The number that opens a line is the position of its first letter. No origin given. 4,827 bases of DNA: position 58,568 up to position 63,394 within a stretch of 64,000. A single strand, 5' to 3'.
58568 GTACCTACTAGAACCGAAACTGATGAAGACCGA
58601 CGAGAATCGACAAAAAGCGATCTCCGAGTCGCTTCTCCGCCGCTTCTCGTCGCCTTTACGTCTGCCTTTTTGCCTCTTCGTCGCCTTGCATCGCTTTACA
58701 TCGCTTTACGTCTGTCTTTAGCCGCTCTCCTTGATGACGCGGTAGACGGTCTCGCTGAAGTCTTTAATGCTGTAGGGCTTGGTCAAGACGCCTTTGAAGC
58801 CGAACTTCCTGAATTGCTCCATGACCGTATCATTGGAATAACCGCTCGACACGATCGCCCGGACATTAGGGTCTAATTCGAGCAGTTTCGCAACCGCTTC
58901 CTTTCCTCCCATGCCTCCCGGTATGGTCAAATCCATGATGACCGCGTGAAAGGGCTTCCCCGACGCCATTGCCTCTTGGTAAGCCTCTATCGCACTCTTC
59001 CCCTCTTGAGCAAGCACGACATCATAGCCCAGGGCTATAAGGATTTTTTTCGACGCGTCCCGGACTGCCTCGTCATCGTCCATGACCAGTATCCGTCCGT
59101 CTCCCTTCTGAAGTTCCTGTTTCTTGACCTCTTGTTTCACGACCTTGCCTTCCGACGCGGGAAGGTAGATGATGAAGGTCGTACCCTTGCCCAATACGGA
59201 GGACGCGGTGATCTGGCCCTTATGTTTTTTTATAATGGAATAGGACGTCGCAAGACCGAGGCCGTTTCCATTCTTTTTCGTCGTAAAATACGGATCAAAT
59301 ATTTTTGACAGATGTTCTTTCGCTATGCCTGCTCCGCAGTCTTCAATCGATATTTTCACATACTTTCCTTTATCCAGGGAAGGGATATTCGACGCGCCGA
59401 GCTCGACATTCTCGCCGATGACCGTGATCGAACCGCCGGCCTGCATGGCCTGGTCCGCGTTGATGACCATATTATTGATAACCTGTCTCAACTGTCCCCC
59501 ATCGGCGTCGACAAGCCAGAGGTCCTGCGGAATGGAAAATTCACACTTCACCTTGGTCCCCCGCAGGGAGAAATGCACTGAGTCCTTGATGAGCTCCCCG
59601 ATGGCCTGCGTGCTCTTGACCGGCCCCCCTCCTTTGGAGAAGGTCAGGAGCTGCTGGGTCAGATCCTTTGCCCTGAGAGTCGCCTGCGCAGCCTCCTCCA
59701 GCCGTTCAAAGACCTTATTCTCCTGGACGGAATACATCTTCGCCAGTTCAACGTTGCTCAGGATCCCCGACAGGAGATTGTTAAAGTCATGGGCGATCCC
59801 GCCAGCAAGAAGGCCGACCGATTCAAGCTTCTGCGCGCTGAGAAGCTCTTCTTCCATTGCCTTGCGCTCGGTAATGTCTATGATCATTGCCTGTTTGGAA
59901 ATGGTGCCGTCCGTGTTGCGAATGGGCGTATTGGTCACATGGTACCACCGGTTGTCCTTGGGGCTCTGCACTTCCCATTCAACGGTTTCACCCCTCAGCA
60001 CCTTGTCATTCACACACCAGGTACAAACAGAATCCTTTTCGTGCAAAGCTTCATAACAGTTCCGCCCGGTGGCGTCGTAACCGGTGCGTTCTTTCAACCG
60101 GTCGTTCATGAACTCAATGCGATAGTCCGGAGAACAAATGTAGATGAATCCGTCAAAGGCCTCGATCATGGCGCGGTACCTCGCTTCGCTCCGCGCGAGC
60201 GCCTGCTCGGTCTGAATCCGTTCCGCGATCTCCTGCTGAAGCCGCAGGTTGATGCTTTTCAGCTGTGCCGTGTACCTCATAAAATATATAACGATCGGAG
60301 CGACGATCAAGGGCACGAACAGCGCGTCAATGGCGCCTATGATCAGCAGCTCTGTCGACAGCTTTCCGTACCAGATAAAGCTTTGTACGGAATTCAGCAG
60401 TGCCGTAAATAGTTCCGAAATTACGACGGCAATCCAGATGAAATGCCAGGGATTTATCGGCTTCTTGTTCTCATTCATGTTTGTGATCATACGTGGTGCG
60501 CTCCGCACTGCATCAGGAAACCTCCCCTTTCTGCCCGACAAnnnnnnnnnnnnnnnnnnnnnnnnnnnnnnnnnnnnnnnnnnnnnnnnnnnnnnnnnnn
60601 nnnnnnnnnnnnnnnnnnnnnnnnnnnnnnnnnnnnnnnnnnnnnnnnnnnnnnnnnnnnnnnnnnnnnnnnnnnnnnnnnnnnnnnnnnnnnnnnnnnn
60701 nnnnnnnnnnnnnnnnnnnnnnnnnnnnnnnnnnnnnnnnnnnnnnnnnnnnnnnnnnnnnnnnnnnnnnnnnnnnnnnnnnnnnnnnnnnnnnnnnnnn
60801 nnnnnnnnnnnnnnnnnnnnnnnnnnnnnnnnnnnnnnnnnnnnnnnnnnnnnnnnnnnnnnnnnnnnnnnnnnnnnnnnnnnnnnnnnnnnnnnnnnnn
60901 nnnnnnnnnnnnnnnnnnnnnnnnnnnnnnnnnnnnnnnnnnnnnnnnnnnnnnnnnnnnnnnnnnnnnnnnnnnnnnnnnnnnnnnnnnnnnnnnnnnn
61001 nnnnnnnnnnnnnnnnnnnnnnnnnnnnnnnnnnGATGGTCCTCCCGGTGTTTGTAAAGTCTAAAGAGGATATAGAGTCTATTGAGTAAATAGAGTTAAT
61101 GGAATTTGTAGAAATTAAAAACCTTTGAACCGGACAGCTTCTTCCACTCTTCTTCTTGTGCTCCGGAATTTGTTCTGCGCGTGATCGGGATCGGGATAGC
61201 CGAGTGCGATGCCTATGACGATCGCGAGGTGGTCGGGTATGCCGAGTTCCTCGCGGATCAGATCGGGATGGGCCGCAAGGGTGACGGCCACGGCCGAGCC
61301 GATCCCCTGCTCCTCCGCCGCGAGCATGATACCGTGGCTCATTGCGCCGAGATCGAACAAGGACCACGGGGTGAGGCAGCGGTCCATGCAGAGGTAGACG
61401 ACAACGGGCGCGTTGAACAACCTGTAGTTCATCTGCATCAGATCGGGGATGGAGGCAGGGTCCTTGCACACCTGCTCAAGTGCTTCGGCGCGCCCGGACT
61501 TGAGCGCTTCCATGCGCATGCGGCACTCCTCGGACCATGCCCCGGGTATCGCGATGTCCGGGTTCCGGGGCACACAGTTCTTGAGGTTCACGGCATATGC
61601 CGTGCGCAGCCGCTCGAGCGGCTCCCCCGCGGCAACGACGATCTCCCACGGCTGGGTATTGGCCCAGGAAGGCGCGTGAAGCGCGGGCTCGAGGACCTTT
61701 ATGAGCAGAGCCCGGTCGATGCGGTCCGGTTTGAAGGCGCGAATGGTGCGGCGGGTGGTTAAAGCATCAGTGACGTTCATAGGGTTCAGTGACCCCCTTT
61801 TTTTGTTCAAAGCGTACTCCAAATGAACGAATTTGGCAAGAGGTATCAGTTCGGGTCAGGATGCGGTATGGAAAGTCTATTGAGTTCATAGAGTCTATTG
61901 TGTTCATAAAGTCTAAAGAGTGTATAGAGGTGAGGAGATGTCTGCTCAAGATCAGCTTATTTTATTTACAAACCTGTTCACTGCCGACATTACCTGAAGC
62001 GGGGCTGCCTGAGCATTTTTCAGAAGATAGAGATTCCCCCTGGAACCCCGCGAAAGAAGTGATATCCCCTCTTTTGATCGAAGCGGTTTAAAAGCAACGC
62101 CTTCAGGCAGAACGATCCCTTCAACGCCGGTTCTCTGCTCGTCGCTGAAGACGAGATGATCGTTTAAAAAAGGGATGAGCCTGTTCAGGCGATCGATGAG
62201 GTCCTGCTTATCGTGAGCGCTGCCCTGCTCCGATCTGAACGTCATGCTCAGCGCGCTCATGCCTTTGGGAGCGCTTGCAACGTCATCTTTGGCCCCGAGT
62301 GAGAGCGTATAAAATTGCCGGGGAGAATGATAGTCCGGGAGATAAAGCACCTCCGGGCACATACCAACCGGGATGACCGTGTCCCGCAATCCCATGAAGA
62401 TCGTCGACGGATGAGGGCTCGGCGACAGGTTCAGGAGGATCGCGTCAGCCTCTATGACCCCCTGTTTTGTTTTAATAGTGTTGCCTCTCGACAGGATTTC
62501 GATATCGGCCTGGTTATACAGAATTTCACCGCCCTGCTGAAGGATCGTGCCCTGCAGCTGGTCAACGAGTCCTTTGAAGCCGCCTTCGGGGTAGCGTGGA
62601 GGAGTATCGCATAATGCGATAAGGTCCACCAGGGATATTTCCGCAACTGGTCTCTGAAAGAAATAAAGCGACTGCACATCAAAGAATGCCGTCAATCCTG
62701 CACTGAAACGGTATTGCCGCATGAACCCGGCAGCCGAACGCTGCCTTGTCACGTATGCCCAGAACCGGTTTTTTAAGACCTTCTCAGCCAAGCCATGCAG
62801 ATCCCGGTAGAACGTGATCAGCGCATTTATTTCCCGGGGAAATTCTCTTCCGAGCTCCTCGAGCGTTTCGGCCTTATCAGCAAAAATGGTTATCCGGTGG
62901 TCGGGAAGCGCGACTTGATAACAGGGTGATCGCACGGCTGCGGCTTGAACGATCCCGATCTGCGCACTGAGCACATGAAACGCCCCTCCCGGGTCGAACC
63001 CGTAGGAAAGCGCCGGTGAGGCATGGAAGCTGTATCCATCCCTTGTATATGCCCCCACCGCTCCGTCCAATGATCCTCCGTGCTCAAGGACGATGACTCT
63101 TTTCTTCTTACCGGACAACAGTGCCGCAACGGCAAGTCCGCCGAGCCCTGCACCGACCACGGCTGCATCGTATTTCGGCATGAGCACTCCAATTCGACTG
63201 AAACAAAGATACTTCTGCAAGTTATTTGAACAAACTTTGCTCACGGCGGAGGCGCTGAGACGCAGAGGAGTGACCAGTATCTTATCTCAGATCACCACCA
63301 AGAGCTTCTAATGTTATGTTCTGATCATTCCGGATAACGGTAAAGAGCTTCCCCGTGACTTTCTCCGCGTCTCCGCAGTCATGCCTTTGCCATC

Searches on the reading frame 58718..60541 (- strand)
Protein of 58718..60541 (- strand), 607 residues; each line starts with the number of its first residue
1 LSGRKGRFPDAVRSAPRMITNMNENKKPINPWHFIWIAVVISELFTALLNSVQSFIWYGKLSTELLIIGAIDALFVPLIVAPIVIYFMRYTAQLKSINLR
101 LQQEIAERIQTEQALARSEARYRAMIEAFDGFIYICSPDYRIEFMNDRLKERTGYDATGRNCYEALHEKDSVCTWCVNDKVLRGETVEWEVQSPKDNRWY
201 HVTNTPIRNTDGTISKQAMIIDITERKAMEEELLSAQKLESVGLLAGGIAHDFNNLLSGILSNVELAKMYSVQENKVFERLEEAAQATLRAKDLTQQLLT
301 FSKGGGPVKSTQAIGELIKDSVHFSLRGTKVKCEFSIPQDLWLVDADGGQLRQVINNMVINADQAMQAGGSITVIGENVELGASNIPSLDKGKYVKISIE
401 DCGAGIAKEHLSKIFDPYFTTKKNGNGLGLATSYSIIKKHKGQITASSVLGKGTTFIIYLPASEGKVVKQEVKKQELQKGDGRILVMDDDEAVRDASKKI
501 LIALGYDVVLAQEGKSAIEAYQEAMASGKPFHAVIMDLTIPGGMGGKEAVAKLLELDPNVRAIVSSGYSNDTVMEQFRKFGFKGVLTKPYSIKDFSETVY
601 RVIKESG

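Call 17: search_protein_families(library=pfam, proteins=[window:58718-60541:-], max_evalue=0.01)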
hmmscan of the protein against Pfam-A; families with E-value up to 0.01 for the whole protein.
window:58718-60541:- (607 aa): 7 families
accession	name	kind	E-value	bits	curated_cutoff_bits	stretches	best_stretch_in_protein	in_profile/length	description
PF02518.31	HATPase_c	-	3.6e-22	79.3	26.4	1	347-463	2-110/111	Histidine kinase-, DNA gyrase B-, and HSP90-like ATPase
PF00072.30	Response_reg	-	9.7e-16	58.4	30.2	1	484-598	1-109/111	Response regulator receiver domain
PF13426.13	PAS_9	-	5.4e-08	33.5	27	1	132-225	4-103/103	PAS domain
PF00512.31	HisKA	-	1.8e-06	28.3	26.9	1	244-304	4-63/66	His Kinase A (phospho-acceptor) domain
PF08448.16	PAS_4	-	7.3e-06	26.6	23.1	1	130-227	5-109/110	PAS fold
PF13188.13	PAS_8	-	0.00014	22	21.8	1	120-171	1-52/65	PAS domain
PF00989.32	PAS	-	0.0073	16.8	22.6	0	121-215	2-105/113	PAS fold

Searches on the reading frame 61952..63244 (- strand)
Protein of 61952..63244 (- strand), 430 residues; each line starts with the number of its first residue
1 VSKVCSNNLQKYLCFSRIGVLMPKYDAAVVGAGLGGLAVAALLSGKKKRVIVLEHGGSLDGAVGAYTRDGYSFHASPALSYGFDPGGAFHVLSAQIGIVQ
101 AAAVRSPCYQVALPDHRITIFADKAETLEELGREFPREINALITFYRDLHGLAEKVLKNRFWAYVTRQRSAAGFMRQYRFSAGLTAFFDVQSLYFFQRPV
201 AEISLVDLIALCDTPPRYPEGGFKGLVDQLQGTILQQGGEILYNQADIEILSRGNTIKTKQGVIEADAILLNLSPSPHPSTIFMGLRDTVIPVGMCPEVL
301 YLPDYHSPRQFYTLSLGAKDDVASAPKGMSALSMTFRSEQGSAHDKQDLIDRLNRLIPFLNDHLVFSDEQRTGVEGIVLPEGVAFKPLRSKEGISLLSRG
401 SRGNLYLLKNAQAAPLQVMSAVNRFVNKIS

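Call 90: search_protein_families(library=pfam, proteins=[window:61952-63244:-], max_evalue=0.001)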
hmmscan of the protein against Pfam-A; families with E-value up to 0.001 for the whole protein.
window:61952-63244:- (430 aa): 2 families
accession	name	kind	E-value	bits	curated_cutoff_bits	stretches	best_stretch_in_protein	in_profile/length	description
PF13450.12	NAD_binding_8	-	4.6e-07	30.5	21.9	1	29-84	1-56/68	NAD(P)-binding Rossmann-like domain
PF01266.30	DAO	-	6.2e-05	23.1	27.9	0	26-65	1-41/353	FAD dependent oxidoreductase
